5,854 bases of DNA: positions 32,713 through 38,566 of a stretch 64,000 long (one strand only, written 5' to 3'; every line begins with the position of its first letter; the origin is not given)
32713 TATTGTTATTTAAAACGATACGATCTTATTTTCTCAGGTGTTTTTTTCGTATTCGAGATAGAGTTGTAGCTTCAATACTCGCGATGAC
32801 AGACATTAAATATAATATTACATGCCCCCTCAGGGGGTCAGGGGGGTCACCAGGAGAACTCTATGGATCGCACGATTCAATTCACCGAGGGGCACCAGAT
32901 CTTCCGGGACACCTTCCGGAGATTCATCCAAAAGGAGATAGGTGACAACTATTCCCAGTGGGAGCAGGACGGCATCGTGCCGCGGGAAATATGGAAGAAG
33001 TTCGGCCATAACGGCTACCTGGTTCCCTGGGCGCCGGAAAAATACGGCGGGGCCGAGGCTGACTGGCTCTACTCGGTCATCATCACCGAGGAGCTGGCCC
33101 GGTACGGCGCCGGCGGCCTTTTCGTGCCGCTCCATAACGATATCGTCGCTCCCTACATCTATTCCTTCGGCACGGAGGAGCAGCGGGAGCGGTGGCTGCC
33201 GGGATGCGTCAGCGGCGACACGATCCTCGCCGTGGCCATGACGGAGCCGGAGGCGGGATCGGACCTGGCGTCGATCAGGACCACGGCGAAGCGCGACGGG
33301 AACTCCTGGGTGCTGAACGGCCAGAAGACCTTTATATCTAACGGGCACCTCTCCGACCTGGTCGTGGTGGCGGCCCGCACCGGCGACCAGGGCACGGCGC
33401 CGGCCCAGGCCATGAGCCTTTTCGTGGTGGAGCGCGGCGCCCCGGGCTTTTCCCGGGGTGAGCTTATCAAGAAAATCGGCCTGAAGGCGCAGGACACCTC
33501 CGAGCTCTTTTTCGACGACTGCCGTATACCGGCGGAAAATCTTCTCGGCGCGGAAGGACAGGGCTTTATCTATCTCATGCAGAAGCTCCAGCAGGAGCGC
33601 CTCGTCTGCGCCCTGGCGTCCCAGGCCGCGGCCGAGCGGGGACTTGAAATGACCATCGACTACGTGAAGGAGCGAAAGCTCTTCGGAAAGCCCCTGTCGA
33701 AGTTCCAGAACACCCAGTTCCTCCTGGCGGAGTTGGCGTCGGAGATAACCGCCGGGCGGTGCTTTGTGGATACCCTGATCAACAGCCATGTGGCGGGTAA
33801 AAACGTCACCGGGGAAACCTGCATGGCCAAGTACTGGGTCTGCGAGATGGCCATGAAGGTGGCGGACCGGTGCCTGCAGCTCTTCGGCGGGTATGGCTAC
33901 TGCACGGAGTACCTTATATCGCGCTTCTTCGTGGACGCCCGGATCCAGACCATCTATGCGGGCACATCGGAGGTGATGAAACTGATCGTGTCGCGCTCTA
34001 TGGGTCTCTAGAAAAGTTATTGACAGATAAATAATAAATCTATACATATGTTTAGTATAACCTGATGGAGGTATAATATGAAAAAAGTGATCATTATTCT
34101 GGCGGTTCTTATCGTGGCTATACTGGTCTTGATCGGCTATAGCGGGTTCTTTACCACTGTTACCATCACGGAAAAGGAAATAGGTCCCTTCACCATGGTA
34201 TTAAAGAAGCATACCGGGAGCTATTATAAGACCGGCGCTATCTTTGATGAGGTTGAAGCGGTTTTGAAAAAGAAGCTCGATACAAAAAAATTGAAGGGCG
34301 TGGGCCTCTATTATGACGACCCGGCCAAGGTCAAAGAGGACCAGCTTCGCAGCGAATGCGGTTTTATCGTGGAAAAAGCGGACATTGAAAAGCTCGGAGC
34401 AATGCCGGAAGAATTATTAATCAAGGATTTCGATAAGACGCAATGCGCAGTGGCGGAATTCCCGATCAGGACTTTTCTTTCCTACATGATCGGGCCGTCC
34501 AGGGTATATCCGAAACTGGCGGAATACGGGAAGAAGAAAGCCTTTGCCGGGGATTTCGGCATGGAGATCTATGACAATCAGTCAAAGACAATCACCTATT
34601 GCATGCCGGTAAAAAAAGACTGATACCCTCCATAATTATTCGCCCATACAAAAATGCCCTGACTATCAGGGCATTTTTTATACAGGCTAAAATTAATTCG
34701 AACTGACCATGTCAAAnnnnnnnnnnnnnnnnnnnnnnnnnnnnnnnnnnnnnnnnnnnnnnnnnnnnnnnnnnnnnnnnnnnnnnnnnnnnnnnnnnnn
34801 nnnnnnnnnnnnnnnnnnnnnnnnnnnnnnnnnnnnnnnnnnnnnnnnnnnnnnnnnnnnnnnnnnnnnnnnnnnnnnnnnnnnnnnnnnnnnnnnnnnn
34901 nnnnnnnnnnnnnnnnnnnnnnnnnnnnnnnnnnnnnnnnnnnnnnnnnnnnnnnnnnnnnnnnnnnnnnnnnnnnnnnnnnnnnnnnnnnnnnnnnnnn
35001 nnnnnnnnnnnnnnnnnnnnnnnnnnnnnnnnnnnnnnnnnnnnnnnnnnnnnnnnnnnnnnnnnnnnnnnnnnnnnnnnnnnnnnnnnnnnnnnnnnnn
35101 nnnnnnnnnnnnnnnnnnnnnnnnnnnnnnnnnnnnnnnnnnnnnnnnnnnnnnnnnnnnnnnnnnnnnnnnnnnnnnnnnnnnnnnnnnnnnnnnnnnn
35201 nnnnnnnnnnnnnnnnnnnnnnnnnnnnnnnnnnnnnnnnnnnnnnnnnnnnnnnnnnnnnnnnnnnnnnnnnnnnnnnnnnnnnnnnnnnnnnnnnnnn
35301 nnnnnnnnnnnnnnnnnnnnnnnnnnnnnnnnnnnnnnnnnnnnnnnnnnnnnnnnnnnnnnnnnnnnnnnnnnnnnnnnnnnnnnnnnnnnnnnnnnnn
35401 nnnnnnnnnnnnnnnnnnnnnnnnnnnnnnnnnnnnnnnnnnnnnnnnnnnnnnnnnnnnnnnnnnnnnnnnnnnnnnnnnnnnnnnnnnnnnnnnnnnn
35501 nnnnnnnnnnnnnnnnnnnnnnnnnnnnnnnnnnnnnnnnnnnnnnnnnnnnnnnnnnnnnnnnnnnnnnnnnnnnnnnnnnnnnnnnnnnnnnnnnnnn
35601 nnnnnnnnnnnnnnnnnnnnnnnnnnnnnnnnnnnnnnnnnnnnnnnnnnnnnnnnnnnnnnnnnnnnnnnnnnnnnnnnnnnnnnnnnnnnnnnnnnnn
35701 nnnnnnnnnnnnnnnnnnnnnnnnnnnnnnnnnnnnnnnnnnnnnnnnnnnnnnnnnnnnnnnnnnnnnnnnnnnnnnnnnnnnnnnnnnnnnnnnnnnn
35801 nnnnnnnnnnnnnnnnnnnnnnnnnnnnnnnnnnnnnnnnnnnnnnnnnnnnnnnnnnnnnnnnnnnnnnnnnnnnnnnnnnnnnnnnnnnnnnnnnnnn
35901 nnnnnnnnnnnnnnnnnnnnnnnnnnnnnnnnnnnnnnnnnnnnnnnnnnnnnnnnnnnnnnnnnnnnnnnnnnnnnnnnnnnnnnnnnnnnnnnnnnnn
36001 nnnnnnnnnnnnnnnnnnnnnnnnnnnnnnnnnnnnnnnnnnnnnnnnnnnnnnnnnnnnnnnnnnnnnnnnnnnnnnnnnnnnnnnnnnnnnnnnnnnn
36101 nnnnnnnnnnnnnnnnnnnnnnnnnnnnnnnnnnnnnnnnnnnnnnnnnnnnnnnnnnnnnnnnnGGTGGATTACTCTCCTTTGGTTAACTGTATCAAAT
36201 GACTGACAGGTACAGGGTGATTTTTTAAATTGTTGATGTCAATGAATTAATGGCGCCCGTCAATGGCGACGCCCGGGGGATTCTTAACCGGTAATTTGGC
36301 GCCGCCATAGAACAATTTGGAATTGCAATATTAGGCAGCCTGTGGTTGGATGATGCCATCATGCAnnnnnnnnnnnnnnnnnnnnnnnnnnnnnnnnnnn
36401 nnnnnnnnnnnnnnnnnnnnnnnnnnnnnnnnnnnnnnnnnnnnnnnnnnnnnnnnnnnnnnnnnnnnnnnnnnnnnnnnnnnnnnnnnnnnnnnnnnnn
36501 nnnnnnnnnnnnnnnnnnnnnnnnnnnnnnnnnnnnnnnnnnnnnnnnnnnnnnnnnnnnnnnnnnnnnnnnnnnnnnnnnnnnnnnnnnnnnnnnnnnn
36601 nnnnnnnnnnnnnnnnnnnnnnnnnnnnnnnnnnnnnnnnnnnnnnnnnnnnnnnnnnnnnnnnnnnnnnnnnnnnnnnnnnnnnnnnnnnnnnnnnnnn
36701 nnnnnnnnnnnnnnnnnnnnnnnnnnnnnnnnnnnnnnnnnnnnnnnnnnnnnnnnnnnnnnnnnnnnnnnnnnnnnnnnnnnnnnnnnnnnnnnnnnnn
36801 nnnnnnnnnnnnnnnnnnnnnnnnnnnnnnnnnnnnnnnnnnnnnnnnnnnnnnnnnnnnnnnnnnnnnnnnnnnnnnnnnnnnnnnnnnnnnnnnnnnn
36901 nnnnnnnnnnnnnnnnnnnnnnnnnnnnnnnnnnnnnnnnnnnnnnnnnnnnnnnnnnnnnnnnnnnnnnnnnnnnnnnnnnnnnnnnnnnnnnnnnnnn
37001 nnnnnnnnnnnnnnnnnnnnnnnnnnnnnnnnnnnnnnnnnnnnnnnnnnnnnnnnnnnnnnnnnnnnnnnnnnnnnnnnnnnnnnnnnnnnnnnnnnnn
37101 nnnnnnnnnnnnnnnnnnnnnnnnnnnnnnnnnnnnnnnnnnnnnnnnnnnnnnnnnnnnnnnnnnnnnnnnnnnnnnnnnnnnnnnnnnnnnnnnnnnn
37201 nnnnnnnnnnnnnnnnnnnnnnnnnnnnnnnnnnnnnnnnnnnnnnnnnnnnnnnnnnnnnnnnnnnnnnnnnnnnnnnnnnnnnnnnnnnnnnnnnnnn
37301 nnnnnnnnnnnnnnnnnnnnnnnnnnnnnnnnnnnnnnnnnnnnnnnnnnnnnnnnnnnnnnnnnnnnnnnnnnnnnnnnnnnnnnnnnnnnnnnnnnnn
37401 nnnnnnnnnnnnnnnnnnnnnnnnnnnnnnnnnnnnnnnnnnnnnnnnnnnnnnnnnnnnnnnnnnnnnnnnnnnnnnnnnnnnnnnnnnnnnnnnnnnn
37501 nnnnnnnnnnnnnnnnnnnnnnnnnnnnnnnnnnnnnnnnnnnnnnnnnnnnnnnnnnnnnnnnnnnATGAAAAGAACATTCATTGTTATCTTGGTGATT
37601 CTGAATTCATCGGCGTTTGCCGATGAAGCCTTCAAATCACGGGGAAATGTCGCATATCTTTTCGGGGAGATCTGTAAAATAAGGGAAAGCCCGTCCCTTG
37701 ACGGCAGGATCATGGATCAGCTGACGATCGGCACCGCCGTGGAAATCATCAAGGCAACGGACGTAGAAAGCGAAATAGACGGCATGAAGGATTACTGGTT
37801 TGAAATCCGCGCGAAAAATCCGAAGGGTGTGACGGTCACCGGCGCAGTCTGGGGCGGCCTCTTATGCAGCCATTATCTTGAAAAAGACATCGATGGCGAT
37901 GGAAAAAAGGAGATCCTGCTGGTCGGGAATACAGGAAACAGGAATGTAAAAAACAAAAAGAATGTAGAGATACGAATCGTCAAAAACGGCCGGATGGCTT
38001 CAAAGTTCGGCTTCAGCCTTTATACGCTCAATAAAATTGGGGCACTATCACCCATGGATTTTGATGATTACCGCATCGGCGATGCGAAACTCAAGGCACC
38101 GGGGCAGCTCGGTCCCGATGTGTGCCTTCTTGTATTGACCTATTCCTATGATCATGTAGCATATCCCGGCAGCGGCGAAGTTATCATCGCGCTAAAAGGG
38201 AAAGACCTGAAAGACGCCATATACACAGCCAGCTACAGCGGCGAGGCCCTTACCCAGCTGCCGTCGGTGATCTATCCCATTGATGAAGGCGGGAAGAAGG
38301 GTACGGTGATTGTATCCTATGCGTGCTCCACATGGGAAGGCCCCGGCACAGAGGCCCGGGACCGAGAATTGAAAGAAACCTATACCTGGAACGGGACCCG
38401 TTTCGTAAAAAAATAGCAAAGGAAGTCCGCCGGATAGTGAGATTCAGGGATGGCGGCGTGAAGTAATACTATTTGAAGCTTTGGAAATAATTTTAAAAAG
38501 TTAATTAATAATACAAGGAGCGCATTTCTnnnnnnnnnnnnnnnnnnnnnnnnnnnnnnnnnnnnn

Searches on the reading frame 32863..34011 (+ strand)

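Call 17: search_protein_families(library=pfam, proteins=[window:32863-34011:+], max_evalue=0.01)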
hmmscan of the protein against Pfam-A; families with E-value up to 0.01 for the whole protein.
window:32863-34011:+ (382 aa): 6 families
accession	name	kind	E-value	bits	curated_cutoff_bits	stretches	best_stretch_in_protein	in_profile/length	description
PF00441.29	Acyl-CoA_dh_1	-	2.1e-43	148.5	22.4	1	232-380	1-149/150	Acyl-CoA dehydrogenase, C-terminal domain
PF02771.21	Acyl-CoA_dh_N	-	9.9e-34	116.6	22.9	1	8-119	1-113/113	Acyl-CoA dehydrogenase, N-terminal domain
PF02770.24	Acyl-CoA_dh_M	-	1.1e-28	99.6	33.3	1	123-220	1-97/97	Acyl-CoA dehydrogenase, middle domain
PF08028.16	Acyl-CoA_dh_2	-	1.3e-13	51.9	22.7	1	256-369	10-133/134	Acyl-CoA dehydrogenase, C-terminal domain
PF22924.1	ACOX_C_alpha1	-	1.2e-05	25.6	27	1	314-379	102-167/169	Acyl-CoA oxidase, C-alpha1 domain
PF14749.11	Acyl-CoA_ox_N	-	0.0041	18.1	25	1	78-117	77-116/120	Acyl-coenzyme A oxidase N-terminal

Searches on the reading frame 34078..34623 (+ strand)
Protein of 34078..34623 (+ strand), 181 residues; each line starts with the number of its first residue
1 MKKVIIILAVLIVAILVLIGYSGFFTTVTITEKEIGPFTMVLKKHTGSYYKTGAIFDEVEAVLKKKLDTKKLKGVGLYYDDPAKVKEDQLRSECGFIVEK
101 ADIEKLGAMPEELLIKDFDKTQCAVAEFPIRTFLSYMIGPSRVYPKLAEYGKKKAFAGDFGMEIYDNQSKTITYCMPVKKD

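Call 16: search_protein_families(library=pfam, proteins=[window:34078-34623:+], max_evalue=0.001)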
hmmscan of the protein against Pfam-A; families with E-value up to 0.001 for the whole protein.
window:34078-34623:+ (181 aa): 1 family
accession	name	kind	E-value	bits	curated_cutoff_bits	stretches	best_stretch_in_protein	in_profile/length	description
PF06445.20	GyrI-like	-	2.6e-08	34.7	26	1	30-129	3-100/155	GyrI-like small molecule binding domain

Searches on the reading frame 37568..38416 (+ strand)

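Call 16: search_protein_families(library=pfam, proteins=[window:37568-38416:+], max_evalue=0.001)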
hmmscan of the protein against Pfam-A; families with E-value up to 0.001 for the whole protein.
window:37568-38416:+ (282 aa): 1 family
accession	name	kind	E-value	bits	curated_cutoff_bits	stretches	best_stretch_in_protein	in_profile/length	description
PF08239.17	SH3_3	-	0.00061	20.4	27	0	38-88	5-44/54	Bacterial SH3 domain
